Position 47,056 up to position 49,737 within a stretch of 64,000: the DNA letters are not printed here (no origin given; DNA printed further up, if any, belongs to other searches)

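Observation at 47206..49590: Single polypeptide carrying two complete radical-SAM cores plus an N-terminal B12-binding-like domain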

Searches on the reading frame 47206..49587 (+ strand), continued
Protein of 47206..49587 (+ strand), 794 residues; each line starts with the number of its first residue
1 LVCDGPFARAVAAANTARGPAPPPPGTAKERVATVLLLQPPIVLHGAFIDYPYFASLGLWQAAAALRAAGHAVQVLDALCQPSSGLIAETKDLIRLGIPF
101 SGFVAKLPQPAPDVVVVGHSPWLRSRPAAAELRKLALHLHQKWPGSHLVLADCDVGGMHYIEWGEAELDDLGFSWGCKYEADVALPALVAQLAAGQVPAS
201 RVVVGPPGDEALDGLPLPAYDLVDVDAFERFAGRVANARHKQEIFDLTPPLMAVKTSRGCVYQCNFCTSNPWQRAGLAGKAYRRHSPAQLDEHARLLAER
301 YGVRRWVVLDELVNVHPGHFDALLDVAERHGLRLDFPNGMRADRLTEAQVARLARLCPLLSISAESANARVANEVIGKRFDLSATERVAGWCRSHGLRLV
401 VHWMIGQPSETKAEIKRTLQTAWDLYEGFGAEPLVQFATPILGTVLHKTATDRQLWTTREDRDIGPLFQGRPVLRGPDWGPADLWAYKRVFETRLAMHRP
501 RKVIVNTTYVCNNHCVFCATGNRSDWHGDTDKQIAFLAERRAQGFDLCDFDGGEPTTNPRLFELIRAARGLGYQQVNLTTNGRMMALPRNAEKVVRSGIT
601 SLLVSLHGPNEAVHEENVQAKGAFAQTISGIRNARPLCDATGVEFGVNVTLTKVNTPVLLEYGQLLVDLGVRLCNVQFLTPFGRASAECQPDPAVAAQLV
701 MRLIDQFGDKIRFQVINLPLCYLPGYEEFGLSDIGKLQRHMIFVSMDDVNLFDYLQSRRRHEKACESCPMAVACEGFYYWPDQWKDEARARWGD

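Call 60: find_encoding_contigs(protein=P0130, flank=10000, max_places=4)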
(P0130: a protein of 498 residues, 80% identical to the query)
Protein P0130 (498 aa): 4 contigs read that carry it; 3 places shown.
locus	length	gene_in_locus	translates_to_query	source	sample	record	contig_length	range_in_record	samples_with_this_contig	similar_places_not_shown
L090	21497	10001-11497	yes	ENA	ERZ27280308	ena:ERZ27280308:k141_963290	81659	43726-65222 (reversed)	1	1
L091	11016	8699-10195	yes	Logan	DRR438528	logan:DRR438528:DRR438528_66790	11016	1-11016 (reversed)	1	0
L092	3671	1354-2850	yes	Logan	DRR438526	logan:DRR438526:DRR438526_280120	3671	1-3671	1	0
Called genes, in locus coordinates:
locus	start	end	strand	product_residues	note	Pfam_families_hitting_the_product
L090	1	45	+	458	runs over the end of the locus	PF01734:Patatin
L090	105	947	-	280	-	PF02749:QRPTase_N, PF01729:QRPTase_C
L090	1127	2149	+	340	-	PF00005:ABC_tran, PF13304:AAA_21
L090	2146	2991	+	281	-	PF12679:ABC2_membrane_2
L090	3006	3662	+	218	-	-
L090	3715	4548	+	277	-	PF01553:Acyltransferase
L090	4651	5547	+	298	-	PF04055:Radical_SAM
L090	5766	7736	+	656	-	PF04055:Radical_SAM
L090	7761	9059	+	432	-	PF04055:Radical_SAM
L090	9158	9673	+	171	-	PF27806:HxsD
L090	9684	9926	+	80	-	-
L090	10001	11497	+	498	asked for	PF13353:Fer4_12, PF04055:Radical_SAM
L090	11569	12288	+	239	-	-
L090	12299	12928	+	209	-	-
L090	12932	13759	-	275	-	PF08501:Shikimate_dh_N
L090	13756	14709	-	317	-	PF06574:FAD_syn, PF01687:Flavokinase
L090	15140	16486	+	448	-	-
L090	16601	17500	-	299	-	-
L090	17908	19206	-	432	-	PF00275:EPSP_synthase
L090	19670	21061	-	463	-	-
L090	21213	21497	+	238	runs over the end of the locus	PF00849:PseudoU_synth_2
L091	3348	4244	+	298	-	PF04055:Radical_SAM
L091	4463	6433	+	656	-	PF04055:Radical_SAM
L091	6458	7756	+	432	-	PF04055:Radical_SAM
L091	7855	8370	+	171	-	PF27806:HxsD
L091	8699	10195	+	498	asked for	PF13353:Fer4_12, PF04055:Radical_SAM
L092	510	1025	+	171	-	PF27806:HxsD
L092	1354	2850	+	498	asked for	PF13353:Fer4_12, PF04055:Radical_SAM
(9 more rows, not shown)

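Call 62: search_protein_families(library=padloc, proteins=[window:47299-49587:+, L089:10001-11497:+, L089:9218-9688:+, L089:7905-9170:+, L089:5916-7889:+], max_evalue=0.001)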
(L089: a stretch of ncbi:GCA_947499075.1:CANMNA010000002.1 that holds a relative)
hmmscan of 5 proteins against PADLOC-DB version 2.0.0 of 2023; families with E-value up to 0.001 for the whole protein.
window:47299-49587:+ (763 aa): 3 families
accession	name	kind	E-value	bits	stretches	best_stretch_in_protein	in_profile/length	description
PDLC02903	pVip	-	4e-12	44.1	1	474-625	4-150/257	Viperins not associated with kinases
PDLC02904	pVip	-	2.7e-09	35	1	477-624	10-153/262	Viperins associated with kinases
PDLC04689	PDC-M51A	-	3.7e-07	27.3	1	224-383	188-341/420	-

L089:10001-11497:+ (499 aa): 2 families
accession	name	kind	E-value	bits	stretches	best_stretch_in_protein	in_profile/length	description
PDLC02903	pVip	-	5.6e-10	37.1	1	99-212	4-102/257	Viperins not associated with kinases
PDLC02904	pVip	-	2.1e-08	32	1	99-211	7-108/262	Viperins associated with kinases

L089:9218-9688:+ (157 aa): 0 families

L089:7905-9170:+ (422 aa): 3 families
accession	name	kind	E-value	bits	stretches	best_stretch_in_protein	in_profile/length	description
PDLC02904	pVip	-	7.4e-20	69.5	1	8-160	8-159/262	Viperins associated with kinases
PDLC02903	pVip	-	2.9e-19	67.5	1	8-160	5-159/257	Viperins not associated with kinases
PDLC02905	pVip-kinase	-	4.5e-09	34.1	1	35-159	222-350/474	Viperin-kinase fusion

L089:5916-7889:+ (658 aa): 2 families
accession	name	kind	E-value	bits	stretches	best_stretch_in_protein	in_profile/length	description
PDLC02903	pVip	-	4.7e-12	43.9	1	80-239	6-163/257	Viperins not associated with kinases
PDLC02904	pVip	-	1.5e-10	39.1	1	80-253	9-178/262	Viperins associated with kinases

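Call 63: search_solved_structures(query=A2, max_evalue=0.001)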
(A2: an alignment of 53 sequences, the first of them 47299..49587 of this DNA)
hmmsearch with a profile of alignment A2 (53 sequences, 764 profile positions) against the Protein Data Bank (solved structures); distinct sequences matched with E-value up to 0.001: 24.
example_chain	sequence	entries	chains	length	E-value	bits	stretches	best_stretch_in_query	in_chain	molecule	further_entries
6fd2_B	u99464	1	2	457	2.4e-23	85.3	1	220-463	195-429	Putative apramycin biosynthetic oxidoreductase 4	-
7vob_C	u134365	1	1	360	1.3e-16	63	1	476-647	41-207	Cytosylglucuronate decarboxylase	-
7voc_C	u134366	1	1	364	1.4e-16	63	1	476-647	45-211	Cytosylglucuronate decarboxylase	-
6c8v_A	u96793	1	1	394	7e-14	54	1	476-686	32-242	Coenzyme PQQ synthesis protein E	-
7tol_A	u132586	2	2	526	2.6e-12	48.8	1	476-580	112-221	glycerol dibiphytanyl glycerol tetraether - macrocyclic archaeol synthase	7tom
9ccb_A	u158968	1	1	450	1.4e-11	46.4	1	219-423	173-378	Radical SAM core domain-containing protein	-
6efn_A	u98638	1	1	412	2.2e-11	45.7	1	476-657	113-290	Sporulation killing factor maturation protein SkfB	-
9dfu_A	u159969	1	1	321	4.9e-10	41.3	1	478-626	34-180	Radical SAM core domain-containing protein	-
9dfn_A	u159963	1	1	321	6e-10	41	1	478-626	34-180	Radical SAM core domain-containing protein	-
7n7i_A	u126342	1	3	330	1.3e-08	36.6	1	479-559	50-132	Viperin-like enzyme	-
6b4c_A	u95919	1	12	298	1.6e-08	36.3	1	481-560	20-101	Viperin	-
9dgw_A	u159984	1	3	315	1.7e-08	36.2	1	481-559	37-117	Radical SAM core domain-containing protein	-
9dfw_A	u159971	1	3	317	1.9e-08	36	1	481-559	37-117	Radical SAM core domain-containing protein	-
8wm2_A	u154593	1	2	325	2.5e-08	35.7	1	476-579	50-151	Fe-S radical SAM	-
7n7h_A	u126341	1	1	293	3.4e-08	35.2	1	478-630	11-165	VIPERIN-LIKE ENZYME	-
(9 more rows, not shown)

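Call 72: search_protein_families(library=pfam, proteins=[L085:13377-13802:+, L085:13820-14047:+, L085:15639-16967:+, L083:3775-4161:-, L083:1577-3628:-, L083:851-1525:-, L083:4262-4675:-, L090:11569-12285:+, L090:12299-12925:+], max_evalue=0.01)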
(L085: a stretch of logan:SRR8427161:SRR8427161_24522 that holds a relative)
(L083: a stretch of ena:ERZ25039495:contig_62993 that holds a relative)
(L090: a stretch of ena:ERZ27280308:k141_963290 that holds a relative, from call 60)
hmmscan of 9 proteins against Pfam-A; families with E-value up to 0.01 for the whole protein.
L085:13377-13802:+ (142 aa): 0 families

L085:13820-14047:+ (76 aa): 0 families

L085:15639-16967:+ (443 aa): 0 families

L083:3775-4161:- (128 aa): 1 family
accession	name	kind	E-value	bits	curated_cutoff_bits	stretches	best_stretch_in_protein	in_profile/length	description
PF01391.23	Collagen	-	5.4e-10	39.3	27.2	1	68-121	3-56/60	Collagen triple helix repeat (20 copies)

L083:1577-3628:- (683 aa): 1 family
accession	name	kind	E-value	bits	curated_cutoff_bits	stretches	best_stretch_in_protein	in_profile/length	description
PF00200.28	Disintegrin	-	9.4e-10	39.6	35.1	1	207-271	7-75/75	Disintegrin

L083:851-1525:- (224 aa): 0 families

L083:4262-4675:- (137 aa): 0 families

L090:11569-12285:+ (239 aa): 0 families

L090:12299-12925:+ (209 aa): 0 families

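Call 93: search_dna_similar(query=L089:10001-11497:+, collection=plasmids, mode=protein, max_rows=5, max_evalue=1e-20)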
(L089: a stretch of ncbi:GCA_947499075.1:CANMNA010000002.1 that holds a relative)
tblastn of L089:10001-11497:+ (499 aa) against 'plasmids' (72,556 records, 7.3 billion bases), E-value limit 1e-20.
Records with a match: 411; places in all: 412; records where one place covers at least 80% of the query: 361.
Best place of each record, by identity: <60% 411.
By first word of the organism name: Klebsiella 317; Rhizobium 30; Agrobacterium 26; Sinorhizobium 8; Mesorhizobium 4; Novosphingobium 3; Aeromonas 2; Roseomonas 2; Sphingobium 2; Enterobacter 2; and 14 more.
By predicted mobility (MOB-suite, as given by PLSDB): conjugative 327; non-mobilizable 77; mobilizable 7.
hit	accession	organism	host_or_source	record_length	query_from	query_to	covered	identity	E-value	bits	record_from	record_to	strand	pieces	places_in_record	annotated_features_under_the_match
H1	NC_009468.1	Acidiphilium cryptum JF-5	-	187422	13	485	95%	36.2%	2e-90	309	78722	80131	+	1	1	hxsB: His-Xaa-Ser system radical SAM maturase HxsB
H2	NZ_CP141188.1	Hymenobacter sp. GOD-10R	single cell,Crepidiastrum sonchifolium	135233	1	486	97%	35.0%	9e-79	275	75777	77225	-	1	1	hxsB: His-Xaa-Ser system radical SAM maturase HxsB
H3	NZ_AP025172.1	Cupriavidus sp. P-10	-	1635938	17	483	94%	35.9%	5e-91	311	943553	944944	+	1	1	none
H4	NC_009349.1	Aeromonas salmonicida subsp. salmonicida A449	-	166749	11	485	95%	34.4%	2e-91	311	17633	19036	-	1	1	hxsB: His-Xaa-Ser system radical SAM maturase HxsB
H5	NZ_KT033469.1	Aeromonas salmonicida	-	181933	11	485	95%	34.4%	2e-91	311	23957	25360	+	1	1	hxsB: His-Xaa-Ser system radical SAM maturase HxsB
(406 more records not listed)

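Call 94: get_annotated_region(hit=H4, flank=3500)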
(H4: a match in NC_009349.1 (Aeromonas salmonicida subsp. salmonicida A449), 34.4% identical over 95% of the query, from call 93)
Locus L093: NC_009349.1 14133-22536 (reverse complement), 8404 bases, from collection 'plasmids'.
description: Aeromonas salmonicida subsp. salmonicida A449 plasmid 4, complete sequence
organism: Aeromonas salmonicida subsp. salmonicida A449 (NCBI taxid 382245)
taxonomy: Bacteria; Pseudomonadota; Gammaproteobacteria; Aeromonadales; Aeromonadaceae; Aeromonas; Aeromonas salmonicida; Aeromonas salmonicida subsp. salmonicida A449
host: -; source: -; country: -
typing (MOB-suite, as given by PLSDB): conjugative; replicon rep_cluster_71; relaxase MOBH,MOBH; mating-pair formation MPF_F
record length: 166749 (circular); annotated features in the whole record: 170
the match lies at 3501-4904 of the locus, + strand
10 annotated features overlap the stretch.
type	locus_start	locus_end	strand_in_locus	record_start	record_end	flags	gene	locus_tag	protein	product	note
CDS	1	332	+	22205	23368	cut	-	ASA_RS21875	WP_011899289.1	KorB domain-containing protein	-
CDS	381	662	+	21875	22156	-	-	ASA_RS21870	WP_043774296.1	helix-turn-helix domain-containing protein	-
CDS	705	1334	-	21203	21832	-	-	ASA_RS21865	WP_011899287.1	type I restriction endonuclease subunit M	-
CDS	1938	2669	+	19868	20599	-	-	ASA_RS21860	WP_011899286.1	hypothetical protein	-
CDS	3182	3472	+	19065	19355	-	hxsD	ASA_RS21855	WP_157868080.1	His-Xaa-Ser system protein HxsD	-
CDS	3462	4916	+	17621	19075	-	hxsB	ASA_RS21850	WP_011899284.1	His-Xaa-Ser system radical SAM maturase HxsB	-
CDS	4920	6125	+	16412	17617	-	hxsC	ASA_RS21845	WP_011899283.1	His-Xaa-Ser system radical SAM maturase HxsC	-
CDS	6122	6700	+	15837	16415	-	hxsA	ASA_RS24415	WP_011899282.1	His-Xaa-Ser repeat protein HxsA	-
CDS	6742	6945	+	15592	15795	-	-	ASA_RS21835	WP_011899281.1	DUF5334 family protein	-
CDS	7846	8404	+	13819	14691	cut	-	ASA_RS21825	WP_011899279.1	TnsA endonuclease N-terminal domain-containing protein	-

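Call 95: search_protein_representatives(protein=window:47299-49587:+)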
Query: 763 residues. Proteins with E-value up to 0.001 (for the whole library): 18407; up to 1e-10: 3875; up to 1e-30: 233. The best 150 are listed.
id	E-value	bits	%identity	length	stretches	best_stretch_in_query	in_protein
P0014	0.0e+00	1317.7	73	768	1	1-763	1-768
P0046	1.0e-197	675.3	41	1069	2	4-749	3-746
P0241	1.5e-178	612.0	44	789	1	3-751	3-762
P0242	3.0e-164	564.7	63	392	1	373-763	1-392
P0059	3.2e-161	554.7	38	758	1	3-750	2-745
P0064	6.5e-159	547.0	41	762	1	4-749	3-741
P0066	1.2e-158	546.2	37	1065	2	4-749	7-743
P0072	6.1e-156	537.2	42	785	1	4-751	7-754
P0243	2.8e-155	535.0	41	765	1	9-755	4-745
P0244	8.0e-155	533.5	38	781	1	4-749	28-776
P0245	3.0e-153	528.3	37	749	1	5-748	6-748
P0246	1.8e-152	525.7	35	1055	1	3-749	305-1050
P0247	1.2e-149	516.4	40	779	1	4-751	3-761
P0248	3.1e-148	511.7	42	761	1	4-752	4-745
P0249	1.3e-146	506.3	47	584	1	184-751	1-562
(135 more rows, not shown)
